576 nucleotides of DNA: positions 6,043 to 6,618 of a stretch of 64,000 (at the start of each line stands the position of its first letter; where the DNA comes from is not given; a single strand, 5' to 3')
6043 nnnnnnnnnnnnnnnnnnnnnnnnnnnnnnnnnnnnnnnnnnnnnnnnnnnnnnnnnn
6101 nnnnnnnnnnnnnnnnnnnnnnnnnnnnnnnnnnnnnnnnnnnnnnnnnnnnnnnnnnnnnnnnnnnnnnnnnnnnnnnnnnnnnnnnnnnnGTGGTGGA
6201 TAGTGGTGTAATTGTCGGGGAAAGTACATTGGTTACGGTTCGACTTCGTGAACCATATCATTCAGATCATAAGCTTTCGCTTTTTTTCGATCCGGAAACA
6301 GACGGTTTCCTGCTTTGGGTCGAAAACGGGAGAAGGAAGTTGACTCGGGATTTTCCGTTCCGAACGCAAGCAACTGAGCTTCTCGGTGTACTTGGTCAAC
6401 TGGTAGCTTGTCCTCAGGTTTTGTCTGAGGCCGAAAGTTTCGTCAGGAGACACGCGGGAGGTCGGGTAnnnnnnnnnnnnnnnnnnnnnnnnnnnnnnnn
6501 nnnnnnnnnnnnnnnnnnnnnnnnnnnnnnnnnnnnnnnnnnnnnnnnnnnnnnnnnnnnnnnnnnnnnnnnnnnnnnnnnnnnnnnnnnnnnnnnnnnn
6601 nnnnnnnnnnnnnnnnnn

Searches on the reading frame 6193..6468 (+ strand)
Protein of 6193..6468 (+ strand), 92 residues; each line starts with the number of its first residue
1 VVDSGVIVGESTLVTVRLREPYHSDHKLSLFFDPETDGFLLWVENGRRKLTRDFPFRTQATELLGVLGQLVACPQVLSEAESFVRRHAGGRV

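Call 7: search_protein_families(library=pfam, proteins=[window:6193-6468:+], max_evalue=10)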
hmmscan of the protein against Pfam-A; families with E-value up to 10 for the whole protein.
window:6193-6468:+ (92 aa): 0 families

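Call 9: search_protein_families(library=padloc, proteins=[window:6193-6468:+], max_evalue=10)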
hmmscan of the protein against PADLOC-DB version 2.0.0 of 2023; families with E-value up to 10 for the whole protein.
window:6193-6468:+ (92 aa): 0 families

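Call 10: search_protein_families(library=ncbifam, proteins=[window:6193-6468:+], max_evalue=10)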
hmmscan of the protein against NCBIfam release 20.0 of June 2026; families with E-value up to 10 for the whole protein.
window:6193-6468:+ (92 aa): 0 families

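Call 11: search_protein_families(library=phrogs, proteins=[window:6193-6468:+], max_evalue=10)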
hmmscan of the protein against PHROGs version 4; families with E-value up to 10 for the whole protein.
window:6193-6468:+ (92 aa): 0 families

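Call 15: find_homologous_proteins(query=window:6193-6468:+, max_evalue=10)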
Query window:6193-6468:+ (92 aa): 1 proteins with E <= 10 among 2 candidates.
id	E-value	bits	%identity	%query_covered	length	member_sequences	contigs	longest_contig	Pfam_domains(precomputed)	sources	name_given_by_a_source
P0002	1.7e-53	196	99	99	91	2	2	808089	-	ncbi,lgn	-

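Call 24: predict_structure(protein=window:6193-6468:+)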
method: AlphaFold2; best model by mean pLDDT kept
length: 92 residues; sequences in the alignment: 1
mean_pLDDT: 70.0   pTM: 0.59
mean pLDDT of the five models: 70.0, 69.0, 68.9, 68.3, 67.5
residues with pLDDT >= 90: 0; 70-90: 58; 50-70: 27; < 50: 7
segments of 3 or more residues with pLDDT < 50: 1-4
pLDDT, mean of each block of 10 residues (from residue 1): 48 54 66 81 79 76 77 74 76 56
secondary structure, 60 per line:
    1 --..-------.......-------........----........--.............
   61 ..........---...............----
elements in order: E12-18 E26-33 E38-45 E48-55 H56-70 H74-88

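Call 36: search_protein_representatives(protein=window:6193-6468:+)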
Query: 92 residues. Proteins with E-value up to 0.001 (for the whole library): 8; up to 1e-10: 3; up to 1e-30: 1. The best 8 are listed.
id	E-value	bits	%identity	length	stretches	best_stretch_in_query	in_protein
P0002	5.4e-54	195.9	99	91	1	2-92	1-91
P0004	9.4e-22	92.8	32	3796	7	4-50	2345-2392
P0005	1.0e-12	64.0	49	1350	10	20-51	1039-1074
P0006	1.1e-08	51.1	45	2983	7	20-48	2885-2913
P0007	1.8e-06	44.0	46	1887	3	2-23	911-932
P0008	1.7e-05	40.9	43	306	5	11-38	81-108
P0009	8.7e-05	38.6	31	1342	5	32-71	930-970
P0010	4.2e-04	36.4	48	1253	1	2-24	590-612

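Call 38: search_protein_families(library=pfam, proteins=[P0004, P0005, P0008, P0009, P0010], max_evalue=0.01)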
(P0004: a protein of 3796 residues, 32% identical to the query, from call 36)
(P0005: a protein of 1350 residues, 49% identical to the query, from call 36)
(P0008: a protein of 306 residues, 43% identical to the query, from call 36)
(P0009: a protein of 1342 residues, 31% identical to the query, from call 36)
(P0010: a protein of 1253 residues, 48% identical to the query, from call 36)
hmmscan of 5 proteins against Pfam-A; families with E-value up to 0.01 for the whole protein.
P0004 (3796 aa): 8 families
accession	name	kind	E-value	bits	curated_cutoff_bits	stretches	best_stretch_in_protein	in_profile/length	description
PF18998.6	Flg_new_2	-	0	1493.3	23.6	42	2429-2491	11-71/73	Divergent InlB B-repeat domain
PF09479.16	Flg_new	-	3.8e-126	411.7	27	0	2437-2466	13-43/65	Listeria-Bacteroides repeat domain (List_Bact_rpt)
PF13360.13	PQQ_2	-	5.1e-23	82.4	27.6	2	3340-3546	3-210/233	Outer membrane protein assembly factor BamB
PF13570.13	Beta-prop_ACSF4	-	7.6e-19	68.7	133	1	3348-3527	37-208/329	Beta-alanine-activating enzyme, beta-propeller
PF06623.16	MHC_I_C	-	1.4e-13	50.7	20.4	0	287-294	19-26/28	MHC_I C-terminus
PF08344.16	TRP_2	-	1.1e-09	38.7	27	0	701-731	29-59/63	Transient receptor ion channel II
PF01011.28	PQQ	-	6.7e-08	32.1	26.7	1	3453-3537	57-148/595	Glucose/ethanol/alcohol dehydrogenase, beta-propeller domain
PF25293.1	Beta-prop_EMC1_N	-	2e-07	31.4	34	1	3370-3482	31-148/219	EMC1 N-terminal beta-propeller domain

P0005 (1350 aa): 1 family
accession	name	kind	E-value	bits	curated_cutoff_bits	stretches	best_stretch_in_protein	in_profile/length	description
PF22840.2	CATSPERG_NTD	-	4.7e-09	36.7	27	0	904-934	122-152/159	CATSPERG N-terminal domain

P0008 (306 aa): 4 families
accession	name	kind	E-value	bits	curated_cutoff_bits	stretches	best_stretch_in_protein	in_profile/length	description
PF09707.15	Cas_Cas2CT1978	-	1.2e-05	25.7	24.7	0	23-41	29-47/86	CRISPR-associated protein (Cas_Cas2CT1978)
PF08197.16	TT_ORF2a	-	4.5e-05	23.8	22.1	0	21-37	27-43/49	pORF2a truncated protein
PF24736.1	DUF7687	-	0.00045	20.4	26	0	213-225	102-114/187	Domain of unknown function (DUF7687)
PF11914.13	DUF3432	-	0.004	17.8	26.7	0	11-33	19-41/98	Domain of unknown function (DUF3432)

P0009 (1342 aa): 2 families
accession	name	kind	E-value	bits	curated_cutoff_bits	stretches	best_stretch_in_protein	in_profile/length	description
PF13585.12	CHU_C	-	1.3e-19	70.5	27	1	1250-1338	1-86/86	CHU_C Type IX secretion signal domain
PF25354.1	Ig_NUP210_16th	-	6.1e-05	22.9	27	1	1098-1148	15-64/72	NUP210-like, Ig-like domain 16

P0010 (1253 aa): 10 families
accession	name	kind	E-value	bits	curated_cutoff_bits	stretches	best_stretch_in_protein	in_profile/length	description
PF19078.6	Big_12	-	0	1139.4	27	13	788-890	2-102/102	Bacterial Ig-like domain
PF04234.18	CopC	-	3.1e-28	99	23.3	0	65-145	6-80/92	CopC domain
PF14310.12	Fn3-like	-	1.4e-10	41.6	25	0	904-920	27-43/71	Fibronectin type III-like domain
PF21760.3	SecD_1st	-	4.7e-08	32.8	27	0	447-460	27-40/60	Protein translocase subunit SecDF, P1 domain, N-terminal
PF22544.2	HYDIN_VesB_CFA65-like_Ig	-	2.4e-07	31.4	25.5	0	877-933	29-85/100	HYDIN/CFA65/VesB-like, Ig-like domain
PF09122.16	DUF1930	-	1.3e-06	28.8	27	0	788-813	30-55/68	Domain of unknown function (DUF1930)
PF10989.13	DUF2808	-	1e-05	26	25.3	0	567-620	55-109/146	Protein of unknown function (DUF2808)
PF23536.1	TraK_C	-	2.5e-05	24.8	28.5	0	761-810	57-106/110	TraK C-terminal domain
PF00789.26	UBX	-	3.4e-05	24.4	21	0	843-907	15-68/82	UBX domain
PF03424.20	CBM_17_28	-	0.00022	21.7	25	0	984-1033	34-84/176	Carbohydrate binding domain (family 17/28)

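Call 45: search_dna_similar(query=window:6193-6468:+, collection=phages, mode=protein, max_evalue=1, max_rows=8)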
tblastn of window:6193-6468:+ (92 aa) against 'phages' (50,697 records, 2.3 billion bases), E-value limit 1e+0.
No match.

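Call 47: find_related_loci(query=window:6193-6468:+, collection=viral_contigs, flank=5000)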
Query window:6193-6468:+ (92 aa) in viral_contigs; peptide patterns used: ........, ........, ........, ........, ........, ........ (x = any residue, [..] = any of these).
12 stretches matched a pattern, but none encodes a relative of the query by tblastn (E <= 1e-3).

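Call 49: find_related_loci(query=window:6193-6468:+, collection=metagenome_contigs, flank=8000)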
Query window:6193-6468:+ (92 aa) in metagenome_contigs; peptide patterns used: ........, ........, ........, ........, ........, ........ (x = any residue, [..] = any of these).
329 stretches matched a pattern, but none encodes a relative of the query by tblastn (E <= 1e-3).

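Call 56: search_solved_structures(query=window:6193-6468:+, max_evalue=10)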
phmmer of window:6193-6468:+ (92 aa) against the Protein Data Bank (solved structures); distinct sequences matched with E-value up to 10: 9.
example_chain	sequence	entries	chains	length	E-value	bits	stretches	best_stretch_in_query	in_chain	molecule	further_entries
2v8j_A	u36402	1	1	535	0.16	15.3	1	19-87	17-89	PECTATE LYASE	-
2v8i_A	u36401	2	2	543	0.17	15.3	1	19-87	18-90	PECTATE LYASE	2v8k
6ojk_A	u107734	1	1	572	0.17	15.2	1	18-87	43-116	Periplasmic pectate lyase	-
6ojl_A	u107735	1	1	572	0.17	15.2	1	18-87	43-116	Periplasmic pectate lyase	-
4s2q_D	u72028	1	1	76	0.33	14.3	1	37-73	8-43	Transcription factor SOX-9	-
4euw_A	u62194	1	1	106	0.5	13.7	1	36-72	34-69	Transcription factor SOX-9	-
1u2b_A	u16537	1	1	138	0.73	13.2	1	22-50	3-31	Cytohesin 3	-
9v1j_sx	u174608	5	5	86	0.92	12.9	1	3-42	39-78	40S ribosomal protein S21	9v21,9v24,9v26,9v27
6hum_N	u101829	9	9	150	1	12.7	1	32-65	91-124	NAD(P)H-quinone oxidoreductase subunit N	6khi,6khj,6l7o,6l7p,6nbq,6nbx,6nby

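Call 60: fold_search(model_id=the predicted structure, library=viral)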
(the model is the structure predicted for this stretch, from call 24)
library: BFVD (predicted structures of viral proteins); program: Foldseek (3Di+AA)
matches with E <= 10: 1341; with E <= 0.001: 0
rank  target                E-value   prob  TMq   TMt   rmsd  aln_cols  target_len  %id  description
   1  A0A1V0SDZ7            2.1e-02  1.00  0.59  0.38   3.7        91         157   19  Uncharacterized protein [Indivirus ILV1]
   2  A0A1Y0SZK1            2.6e-02  0.99  0.46  0.42   7.3        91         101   15  Uncharacterized protein [Pseudomonas phage Phabio]
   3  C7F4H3                2.9e-02  0.99  0.49  0.54   5.0        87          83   13  (no name in the UniProt tables at hand)
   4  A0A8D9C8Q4            3.3e-02  0.93  0.40  0.29   5.1        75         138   13  Uncharacterized protein [uncultured marine phage]
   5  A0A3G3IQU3            3.9e-02  0.89  0.37  0.36   7.4        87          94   14  (no name in the UniProt tables at hand)
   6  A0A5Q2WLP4            4.2e-02  0.95  0.39  0.40   8.9        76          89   16  Uncharacterized protein [Microbacterium phage Wesak]
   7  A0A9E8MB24            5.9e-02  0.90  0.43  0.43   7.9        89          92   13  Uncharacterized protein [Arthrobacter phage Tuck]
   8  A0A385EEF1            7.4e-02  0.98  0.49  0.64   5.1        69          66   14  Uncharacterized protein [Caulobacter phage CcrBL9]
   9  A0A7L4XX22            7.9e-02  0.91  0.45  0.49   6.1        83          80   18  Uncharacterized protein [Escherichia phage vB_EcoP_EcoN5]
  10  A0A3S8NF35            7.9e-02  0.91  0.47  0.39   9.9       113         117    7  Uncharacterized protein [Sulfolobales Beppu filamentous virus 3]
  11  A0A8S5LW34            8.4e-02  0.85  0.36  0.40  11.1        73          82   14  Ferrochelatase-like protein [Podoviridae sp. ctx9R1]
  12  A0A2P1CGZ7            8.4e-02  0.72  0.40  0.15   9.7       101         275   14  DUF6884 domain-containing protein [Mycobacterium phage Mendokysei]
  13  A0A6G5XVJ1            9.4e-02  1.00  0.47  0.41   1.9        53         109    9  (no name in the UniProt tables at hand)
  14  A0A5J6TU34            1.1e-01  0.91  0.46  0.54   8.0        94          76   16  Uncharacterized protein [Mycobacterium phage Tourach]
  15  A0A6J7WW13            1.1e-01  0.80  0.44  0.37   6.4        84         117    8  Uncharacterized protein [uncultured Caudovirales phage]
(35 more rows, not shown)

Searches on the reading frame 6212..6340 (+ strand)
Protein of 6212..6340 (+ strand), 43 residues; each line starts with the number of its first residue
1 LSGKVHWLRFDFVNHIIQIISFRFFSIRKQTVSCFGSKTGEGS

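Call 87: search_protein_families(library=pfam, proteins=[window:6212-6340:+], max_evalue=1)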
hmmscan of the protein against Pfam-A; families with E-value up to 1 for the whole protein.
seq(43 aa): 0 families

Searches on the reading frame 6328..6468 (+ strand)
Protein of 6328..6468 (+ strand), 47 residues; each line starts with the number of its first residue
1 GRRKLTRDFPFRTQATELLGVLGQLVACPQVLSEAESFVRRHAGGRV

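Call 75: search_solved_structures(query=A3, max_evalue=10)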
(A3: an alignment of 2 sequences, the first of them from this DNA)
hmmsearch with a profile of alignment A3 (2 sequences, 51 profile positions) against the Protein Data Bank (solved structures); distinct sequences matched with E-value up to 10: 1.
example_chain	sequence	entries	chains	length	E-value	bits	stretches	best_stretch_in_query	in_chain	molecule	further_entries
3os4_A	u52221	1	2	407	0.39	13.8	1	3-29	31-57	Nicotinate phosphoribosyltransferase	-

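Call 76: search_protein_families(library=pfam, proteins=[window:6328-6468:+], max_evalue=10)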
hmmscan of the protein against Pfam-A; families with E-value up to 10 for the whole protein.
seq(47 aa): 1 family
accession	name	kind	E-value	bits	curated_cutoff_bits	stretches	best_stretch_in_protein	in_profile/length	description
PF17874.7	TPR_MalT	-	0.063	13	45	1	7-43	34-74/336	MalT-like TPR region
